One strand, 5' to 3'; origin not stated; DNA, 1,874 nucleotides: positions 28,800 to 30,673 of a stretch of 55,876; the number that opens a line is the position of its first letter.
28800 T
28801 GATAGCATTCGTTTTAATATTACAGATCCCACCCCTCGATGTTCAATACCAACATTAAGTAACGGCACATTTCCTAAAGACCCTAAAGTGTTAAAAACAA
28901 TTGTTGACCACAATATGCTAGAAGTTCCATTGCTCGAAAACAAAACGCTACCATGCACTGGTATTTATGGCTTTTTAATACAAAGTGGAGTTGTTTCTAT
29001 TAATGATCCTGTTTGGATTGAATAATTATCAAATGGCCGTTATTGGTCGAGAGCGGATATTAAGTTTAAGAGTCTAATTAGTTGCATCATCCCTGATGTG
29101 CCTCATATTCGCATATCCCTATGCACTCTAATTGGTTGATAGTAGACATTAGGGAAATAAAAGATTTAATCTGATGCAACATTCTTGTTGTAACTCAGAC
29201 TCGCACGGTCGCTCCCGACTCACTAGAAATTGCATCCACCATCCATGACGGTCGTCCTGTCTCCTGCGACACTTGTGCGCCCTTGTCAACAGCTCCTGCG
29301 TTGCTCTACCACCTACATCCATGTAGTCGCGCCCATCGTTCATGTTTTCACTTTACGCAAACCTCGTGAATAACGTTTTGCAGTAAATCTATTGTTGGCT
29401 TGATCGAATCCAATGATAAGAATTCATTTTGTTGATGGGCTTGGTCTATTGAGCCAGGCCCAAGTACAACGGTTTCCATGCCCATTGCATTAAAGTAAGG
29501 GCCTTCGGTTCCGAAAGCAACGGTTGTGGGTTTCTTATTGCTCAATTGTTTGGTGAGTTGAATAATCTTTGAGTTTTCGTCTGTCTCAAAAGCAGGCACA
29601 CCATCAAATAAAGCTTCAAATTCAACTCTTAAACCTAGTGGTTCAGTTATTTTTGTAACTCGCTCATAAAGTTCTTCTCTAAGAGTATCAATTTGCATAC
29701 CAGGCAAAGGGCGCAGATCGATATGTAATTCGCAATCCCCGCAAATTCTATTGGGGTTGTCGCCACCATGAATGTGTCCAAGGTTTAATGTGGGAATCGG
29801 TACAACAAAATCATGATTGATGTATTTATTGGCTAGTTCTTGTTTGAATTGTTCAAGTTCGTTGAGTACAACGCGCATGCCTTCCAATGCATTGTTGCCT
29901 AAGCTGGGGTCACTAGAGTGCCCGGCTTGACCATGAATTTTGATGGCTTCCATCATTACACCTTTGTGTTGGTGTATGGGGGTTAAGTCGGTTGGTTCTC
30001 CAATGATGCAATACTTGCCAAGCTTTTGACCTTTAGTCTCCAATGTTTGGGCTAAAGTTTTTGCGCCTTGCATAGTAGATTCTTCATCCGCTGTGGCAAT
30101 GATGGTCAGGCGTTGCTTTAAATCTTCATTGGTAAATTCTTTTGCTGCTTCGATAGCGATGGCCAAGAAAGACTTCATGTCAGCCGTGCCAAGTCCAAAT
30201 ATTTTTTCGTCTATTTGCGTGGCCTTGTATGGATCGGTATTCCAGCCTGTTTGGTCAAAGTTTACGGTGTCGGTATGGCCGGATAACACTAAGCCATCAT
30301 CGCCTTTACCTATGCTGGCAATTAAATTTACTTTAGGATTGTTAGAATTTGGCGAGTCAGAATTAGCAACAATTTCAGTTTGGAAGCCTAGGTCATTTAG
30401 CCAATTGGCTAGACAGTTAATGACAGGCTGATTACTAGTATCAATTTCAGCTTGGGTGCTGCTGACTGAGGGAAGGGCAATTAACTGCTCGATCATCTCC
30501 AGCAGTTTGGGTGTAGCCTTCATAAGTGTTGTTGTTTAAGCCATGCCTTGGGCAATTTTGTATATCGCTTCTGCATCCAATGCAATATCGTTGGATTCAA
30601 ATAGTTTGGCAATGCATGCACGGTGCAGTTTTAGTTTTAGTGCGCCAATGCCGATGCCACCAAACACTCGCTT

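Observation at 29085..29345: GGA-in-hairpin-loop RNA module directly 3' of argE: candidate unannotated Csr/Rsm-family (CsrB/RsmY/RsmZ-like) sponge RNA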

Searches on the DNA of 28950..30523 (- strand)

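Call 8: search_rna_families(source=window, start=28950, end=29450, threshold=evalue, max_evalue=10)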
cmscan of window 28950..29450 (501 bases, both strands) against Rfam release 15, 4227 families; matches with E-value up to 10: 1.
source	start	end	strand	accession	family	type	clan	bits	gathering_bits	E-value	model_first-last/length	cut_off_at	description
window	29122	29178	+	RF00612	SNORD75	Gene; snRNA; snoRNA; CD-box;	-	15.7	50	0.38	1-62/62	no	Small nucleolar RNA SNORD75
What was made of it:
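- On Csr/Rsm sponge sRNAs (CsrB, CsrC, RsmX/Y/Z): No Csr/Rsm hit at E <= 10 on 28950-29450 (call 8).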

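Call 53: search_rna_families(sources=[L065, L059, L049, L055], threshold=evalue, max_evalue=5)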
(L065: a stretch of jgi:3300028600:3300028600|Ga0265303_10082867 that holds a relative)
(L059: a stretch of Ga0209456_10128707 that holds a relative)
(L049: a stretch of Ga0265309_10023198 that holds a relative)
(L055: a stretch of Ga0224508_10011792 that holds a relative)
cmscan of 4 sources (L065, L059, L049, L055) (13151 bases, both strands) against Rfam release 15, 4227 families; matches with E-value up to 5: 5.
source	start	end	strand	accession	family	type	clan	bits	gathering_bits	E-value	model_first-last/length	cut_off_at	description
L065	1551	1637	+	RF00092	SNORA63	Gene; snRNA; snoRNA; HACA-box;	-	24.4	90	2.1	1-130/130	no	Small nucleolar RNA SNORA63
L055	5475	5549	+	RF03767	mir-3432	Gene; miRNA;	-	22.5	80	1.3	1-78/78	no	mir-3432 microRNA precursor family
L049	701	810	-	RF01295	SCARNA7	Gene; snRNA; snoRNA; scaRNA;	-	19.8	65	0.24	1-330/330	no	Small Cajal body-specific RNA 7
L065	1420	1516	-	RF01929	bxd_1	Gene; lncRNA;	-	17.9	75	3.6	1-86/86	no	Bithoraxoid conserved region 1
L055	4044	4077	-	RF01152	sR1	Gene; snRNA; snoRNA; CD-box;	-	15.2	45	4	1-57/57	no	Small nucleolar RNA sR1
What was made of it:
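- On Csr/Rsm sponge sRNAs (CsrB, CsrC, RsmX/Y/Z): No Csr/Rsm hit at E <= 5 on four related loci (call 53).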

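Call 56: build_rna_model(alignment_id=A3, structure=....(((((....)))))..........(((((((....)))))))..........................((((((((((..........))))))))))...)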
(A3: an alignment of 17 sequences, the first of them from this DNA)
Model R1 built from alignment A3 (17 sequences, 105 columns); structure: as given.
model positions 90; base pairs 17; branch points 1; effective number of sequences 4.64; information 0.633 bits per position. Calibrated on 0.2 Mb of random sequence (short: E-values are rough).
structure used (alignment columns):
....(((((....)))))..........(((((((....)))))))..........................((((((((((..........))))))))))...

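Call 57: search_with_rna_model(model_id=R1, sources=[window, L003, L006, L009, L010, L011, L012, L013, L014, L015, L016, L017, L018, L019, L020, L021, L022, L023, L024, L025, L026, L027, L028, L029, L030, L031, L033, L034, L036, L038, L042, L049, L051, L052, L055, L059, L060, L062, L063, L064, L065, L066], max_evalue=0.1)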
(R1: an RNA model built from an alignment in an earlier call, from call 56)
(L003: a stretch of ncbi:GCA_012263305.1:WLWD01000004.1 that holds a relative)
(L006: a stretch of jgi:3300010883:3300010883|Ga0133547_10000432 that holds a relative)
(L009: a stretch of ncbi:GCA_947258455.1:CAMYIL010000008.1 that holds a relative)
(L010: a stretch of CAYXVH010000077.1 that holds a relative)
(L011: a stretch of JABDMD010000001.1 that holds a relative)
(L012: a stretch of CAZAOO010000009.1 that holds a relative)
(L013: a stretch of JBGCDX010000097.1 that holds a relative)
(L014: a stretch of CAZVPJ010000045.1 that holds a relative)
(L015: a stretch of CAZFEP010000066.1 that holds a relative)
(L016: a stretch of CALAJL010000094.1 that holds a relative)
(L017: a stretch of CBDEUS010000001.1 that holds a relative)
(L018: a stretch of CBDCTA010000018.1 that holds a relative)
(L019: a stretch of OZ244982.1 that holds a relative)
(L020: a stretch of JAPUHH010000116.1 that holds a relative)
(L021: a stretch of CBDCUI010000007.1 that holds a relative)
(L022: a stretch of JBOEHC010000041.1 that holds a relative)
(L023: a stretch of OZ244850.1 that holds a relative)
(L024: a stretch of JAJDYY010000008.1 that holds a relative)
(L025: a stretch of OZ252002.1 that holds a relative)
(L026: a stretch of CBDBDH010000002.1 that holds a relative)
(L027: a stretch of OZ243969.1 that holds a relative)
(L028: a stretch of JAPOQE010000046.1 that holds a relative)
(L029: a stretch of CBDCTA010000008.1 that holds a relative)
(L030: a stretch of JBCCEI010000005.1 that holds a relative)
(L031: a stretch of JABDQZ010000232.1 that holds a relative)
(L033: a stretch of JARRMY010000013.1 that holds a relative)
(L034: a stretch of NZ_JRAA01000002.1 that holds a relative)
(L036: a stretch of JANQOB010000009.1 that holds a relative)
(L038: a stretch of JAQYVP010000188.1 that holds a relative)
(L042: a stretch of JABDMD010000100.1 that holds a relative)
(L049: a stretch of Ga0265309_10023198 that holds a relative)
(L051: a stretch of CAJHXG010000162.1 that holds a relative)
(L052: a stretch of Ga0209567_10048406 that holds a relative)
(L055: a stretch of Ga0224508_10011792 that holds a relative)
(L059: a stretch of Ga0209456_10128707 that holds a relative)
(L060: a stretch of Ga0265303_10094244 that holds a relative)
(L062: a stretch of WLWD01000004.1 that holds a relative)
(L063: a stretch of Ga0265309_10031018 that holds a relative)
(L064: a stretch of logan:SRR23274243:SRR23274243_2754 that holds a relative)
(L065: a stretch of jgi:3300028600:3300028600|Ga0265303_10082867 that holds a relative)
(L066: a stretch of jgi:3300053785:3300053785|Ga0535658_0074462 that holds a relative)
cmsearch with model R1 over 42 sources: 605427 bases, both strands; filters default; matches with E-value up to 0.1: 42.
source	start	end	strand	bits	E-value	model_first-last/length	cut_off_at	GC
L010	8244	8333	+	96.7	1.4e-15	1-90/90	no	0.42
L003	11227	11313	+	93.2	6.4e-15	1-90/90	no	0.45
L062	50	136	+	91.1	1.6e-14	1-90/90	no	0.45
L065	1533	1619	+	89.1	3.8e-14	1-90/90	no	0.31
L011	1750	1840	+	88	6.2e-14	1-90/90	no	0.37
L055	1470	1557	-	84.8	2.5e-13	1-90/90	no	0.36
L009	5282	5372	+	83.1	5.3e-13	1-90/90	no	0.37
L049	460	551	+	80.5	1.6e-12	1-90/90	no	0.37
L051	9971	10061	+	80.3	1.8e-12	1-90/90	no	0.36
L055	209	295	+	78.7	3.5e-12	1-90/90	no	0.34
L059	708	798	-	78.6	3.7e-12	1-90/90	no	0.4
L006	5254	5340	+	78.6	3.8e-12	1-90/90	no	0.44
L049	518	607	-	78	4.8e-12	1-90/90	no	0.46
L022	1707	1797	-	77.5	6e-12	1-90/90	no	0.37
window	29030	29116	-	75.9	1.2e-11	1-90/90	no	0.4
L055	2106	2195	-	72.5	5.5e-11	1-90/90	no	0.4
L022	1188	1279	+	72.1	6.4e-11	1-90/90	no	0.39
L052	1788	1869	-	71.5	8.3e-11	1-90/90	no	0.4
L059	26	107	-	71.5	8.3e-11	1-90/90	no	0.4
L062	2167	2248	-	35.3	0.0006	1-90/90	no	0.37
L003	12072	12123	-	33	0.0017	36-88/90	no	0.4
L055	262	362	-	30.7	0.0044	1-90/90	no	0.36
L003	11280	11346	-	30.2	0.0055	1-90/90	no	0.39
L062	103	214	-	29.8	0.0066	1-90/90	no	0.44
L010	8300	8376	-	29.8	0.0067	1-90/90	no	0.39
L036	11822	11917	+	28.9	0.0098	1-90/90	no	0.34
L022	1663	1740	+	28.8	0.01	1-90/90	no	0.35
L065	1586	1677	-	28.6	0.011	1-90/90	no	0.45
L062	1688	1763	-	28.2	0.014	17-90/90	no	0.38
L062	2237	2281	+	27.7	0.017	44-88/90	no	0.38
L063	2798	2858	+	26.8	0.025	1-60/90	3'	0.41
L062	1774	1801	+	26.7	0.026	60-87/90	no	0.54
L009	7445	7543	+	26.3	0.03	1-90/90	no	0.37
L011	1807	1909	-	26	0.035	1-90/90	no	0.38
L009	5339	5441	-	26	0.035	1-90/90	no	0.37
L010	9033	9084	-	25.5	0.044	36-88/90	no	0.46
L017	13193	13274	-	24.9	0.056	1-90/90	no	0.24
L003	12014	12103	+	24.8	0.058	1-90/90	no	0.37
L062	2107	2200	+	24.7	0.061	1-90/90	no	0.32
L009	8127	8206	+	24.6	0.063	1-90/90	no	0.43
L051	12767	12846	+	24.6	0.063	1-90/90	no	0.43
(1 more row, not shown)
